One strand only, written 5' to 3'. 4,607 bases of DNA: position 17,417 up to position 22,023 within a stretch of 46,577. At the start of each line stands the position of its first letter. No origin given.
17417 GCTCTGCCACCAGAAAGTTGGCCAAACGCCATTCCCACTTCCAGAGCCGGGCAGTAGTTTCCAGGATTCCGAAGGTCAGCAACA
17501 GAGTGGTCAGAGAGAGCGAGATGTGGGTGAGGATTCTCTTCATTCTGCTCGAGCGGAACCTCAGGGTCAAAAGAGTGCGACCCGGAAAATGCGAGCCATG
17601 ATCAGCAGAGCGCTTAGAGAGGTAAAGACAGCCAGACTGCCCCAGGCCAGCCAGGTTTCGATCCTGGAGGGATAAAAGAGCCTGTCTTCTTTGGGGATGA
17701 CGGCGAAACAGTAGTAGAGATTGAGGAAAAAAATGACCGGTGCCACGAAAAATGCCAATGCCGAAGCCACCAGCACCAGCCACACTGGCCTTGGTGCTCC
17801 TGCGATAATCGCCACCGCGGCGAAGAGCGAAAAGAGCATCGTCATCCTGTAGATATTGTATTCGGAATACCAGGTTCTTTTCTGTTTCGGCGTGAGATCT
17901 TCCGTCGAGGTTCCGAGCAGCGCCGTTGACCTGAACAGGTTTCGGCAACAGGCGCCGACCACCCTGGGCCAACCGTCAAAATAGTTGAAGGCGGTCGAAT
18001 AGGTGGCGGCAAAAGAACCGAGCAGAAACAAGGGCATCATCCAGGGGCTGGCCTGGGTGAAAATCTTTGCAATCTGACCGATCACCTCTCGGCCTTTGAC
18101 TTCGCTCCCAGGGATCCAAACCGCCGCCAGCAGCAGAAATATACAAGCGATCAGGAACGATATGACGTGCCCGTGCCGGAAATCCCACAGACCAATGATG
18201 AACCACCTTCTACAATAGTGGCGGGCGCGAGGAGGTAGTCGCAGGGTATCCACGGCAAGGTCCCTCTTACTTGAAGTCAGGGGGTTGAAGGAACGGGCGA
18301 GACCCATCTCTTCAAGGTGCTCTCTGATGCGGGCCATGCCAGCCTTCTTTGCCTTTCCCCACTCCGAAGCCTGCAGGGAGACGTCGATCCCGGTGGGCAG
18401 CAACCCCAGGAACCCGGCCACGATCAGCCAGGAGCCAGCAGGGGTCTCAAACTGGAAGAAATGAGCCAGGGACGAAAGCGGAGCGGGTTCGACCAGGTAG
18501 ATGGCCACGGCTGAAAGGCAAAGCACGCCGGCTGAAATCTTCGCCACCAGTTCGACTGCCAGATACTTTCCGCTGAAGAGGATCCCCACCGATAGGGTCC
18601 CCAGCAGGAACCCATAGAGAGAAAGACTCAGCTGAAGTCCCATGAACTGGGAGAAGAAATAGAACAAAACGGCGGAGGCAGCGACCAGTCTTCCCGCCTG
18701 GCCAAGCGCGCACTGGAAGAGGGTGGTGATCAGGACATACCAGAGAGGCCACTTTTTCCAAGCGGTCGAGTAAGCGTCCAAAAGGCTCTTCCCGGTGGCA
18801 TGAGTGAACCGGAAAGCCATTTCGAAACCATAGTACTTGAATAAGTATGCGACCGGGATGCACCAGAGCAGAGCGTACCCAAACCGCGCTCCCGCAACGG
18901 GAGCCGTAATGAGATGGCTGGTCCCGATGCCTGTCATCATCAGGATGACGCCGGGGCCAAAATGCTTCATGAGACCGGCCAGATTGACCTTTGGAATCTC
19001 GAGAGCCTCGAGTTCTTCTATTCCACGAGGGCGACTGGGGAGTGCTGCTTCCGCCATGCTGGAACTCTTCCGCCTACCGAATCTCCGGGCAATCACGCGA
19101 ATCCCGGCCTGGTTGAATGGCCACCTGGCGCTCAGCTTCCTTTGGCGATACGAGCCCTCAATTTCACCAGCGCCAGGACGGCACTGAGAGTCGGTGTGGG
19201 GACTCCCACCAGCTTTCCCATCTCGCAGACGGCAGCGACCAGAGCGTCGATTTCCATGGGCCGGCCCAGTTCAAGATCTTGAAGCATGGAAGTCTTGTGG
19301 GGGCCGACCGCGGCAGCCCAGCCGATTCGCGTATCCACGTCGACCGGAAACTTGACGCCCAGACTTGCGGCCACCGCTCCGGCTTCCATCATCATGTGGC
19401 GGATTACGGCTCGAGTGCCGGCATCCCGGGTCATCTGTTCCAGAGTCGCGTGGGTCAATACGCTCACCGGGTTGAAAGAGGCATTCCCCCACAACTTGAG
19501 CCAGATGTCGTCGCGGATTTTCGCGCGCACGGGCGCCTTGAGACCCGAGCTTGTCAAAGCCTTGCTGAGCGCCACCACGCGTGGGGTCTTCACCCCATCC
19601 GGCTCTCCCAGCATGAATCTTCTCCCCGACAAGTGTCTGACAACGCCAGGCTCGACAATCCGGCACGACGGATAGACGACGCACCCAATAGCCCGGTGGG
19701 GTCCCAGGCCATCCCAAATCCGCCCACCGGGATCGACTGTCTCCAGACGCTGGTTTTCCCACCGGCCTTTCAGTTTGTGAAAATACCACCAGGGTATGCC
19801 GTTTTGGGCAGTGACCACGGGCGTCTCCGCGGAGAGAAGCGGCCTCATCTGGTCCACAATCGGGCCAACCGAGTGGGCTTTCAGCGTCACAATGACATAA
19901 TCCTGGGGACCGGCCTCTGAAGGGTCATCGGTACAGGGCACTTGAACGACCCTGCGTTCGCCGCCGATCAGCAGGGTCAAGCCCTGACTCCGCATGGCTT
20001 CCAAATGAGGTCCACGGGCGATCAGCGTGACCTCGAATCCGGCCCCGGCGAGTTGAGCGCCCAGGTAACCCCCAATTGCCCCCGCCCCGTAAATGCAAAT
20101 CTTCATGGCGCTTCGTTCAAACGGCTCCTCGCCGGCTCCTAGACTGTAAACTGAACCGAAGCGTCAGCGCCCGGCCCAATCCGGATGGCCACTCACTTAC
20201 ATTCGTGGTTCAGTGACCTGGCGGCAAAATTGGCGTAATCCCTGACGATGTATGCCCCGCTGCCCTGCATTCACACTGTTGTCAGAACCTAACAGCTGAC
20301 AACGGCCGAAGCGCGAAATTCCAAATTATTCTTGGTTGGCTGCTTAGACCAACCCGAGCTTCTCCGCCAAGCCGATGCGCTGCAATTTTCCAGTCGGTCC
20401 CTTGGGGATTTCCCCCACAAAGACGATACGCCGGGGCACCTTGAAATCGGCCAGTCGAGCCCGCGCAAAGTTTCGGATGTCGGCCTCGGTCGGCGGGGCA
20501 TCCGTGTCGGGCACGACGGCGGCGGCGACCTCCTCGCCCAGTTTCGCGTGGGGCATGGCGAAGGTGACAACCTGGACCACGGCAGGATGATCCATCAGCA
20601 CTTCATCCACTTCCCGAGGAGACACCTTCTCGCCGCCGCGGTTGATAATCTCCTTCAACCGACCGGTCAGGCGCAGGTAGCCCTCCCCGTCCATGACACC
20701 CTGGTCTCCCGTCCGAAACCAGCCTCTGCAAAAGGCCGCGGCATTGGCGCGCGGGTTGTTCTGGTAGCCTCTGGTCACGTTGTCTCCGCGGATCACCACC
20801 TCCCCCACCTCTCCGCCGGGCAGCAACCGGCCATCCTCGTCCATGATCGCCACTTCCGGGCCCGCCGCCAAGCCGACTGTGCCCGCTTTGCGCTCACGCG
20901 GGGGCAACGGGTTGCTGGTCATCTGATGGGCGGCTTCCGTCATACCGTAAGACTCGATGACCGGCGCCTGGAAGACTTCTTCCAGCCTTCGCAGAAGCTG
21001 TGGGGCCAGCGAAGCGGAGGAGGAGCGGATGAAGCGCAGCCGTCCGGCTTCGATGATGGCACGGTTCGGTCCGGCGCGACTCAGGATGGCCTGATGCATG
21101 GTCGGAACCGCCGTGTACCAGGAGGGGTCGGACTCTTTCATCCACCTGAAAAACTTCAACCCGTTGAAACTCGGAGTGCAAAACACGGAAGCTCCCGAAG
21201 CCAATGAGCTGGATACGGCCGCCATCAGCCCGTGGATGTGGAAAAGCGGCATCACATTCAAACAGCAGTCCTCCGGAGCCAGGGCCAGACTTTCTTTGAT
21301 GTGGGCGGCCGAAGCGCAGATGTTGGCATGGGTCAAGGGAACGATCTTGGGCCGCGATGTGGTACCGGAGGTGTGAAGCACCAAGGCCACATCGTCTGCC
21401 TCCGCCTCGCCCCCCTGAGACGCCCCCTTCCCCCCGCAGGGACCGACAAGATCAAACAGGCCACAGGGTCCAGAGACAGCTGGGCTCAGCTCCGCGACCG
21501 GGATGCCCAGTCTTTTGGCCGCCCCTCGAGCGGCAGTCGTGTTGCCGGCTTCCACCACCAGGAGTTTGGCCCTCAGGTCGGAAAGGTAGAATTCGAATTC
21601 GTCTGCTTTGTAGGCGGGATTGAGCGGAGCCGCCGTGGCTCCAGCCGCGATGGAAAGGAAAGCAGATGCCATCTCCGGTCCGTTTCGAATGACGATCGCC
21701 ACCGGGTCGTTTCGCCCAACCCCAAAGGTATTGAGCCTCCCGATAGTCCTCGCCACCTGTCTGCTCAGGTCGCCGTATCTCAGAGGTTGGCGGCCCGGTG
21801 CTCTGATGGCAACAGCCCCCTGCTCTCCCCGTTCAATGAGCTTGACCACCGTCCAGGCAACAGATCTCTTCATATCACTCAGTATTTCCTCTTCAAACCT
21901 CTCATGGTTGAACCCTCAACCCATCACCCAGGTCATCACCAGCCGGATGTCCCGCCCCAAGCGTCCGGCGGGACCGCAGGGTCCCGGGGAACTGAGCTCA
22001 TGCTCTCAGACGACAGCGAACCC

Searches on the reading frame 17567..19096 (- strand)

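Call 29: search_protein_families(library=pfam, proteins=[window:17567-19096:-], max_evalue=0.0001)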
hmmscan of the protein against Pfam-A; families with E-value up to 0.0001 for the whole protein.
window:17567-19096:- (509 aa): 1 family
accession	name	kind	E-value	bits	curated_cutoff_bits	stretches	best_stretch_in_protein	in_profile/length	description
PF01566.24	Nramp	-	1.1e-16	61.3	29.8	1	64-231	3-168/357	Natural resistance-associated macrophage protein-like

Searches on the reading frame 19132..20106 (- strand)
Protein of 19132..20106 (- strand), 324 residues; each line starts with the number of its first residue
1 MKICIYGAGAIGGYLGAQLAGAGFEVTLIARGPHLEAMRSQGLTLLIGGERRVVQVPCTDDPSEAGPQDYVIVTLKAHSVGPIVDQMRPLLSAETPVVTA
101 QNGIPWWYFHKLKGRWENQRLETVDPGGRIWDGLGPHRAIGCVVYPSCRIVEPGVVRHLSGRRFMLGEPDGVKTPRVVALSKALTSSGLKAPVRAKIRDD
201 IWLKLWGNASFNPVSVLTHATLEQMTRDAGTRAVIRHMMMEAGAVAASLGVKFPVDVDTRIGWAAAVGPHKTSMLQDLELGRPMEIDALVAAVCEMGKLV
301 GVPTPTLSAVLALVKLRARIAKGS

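Call 29: search_protein_families(library=pfam, proteins=[window:19132-20106:-], max_evalue=0.0001)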
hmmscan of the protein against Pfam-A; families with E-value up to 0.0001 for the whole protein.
window:19132-20106:- (324 aa): 2 families
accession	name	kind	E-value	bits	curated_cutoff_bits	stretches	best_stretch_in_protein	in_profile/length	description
PF08546.17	ApbA_C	-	4.9e-31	108.1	22.7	1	197-316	2-123/125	Ketopantoate reductase PanE/ApbA C terminal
PF02558.23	ApbA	-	7.3e-28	97.5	22.2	1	3-169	1-148/150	Ketopantoate reductase PanE/ApbA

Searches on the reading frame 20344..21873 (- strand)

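Call 29: search_protein_families(library=pfam, proteins=[window:20344-21873:-], max_evalue=0.0001)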
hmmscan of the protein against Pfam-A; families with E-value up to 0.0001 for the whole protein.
window:20344-21873:- (509 aa): 2 families
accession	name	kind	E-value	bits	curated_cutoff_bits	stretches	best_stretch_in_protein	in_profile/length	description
PF00501.34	AMP-binding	-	9.2e-70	235.8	29.9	1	19-370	10-383/384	AMP-binding enzyme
PF13193.12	AMP-binding_C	-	3.7e-16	60.2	24.5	1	421-496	1-76/76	AMP-binding enzyme C-terminal domain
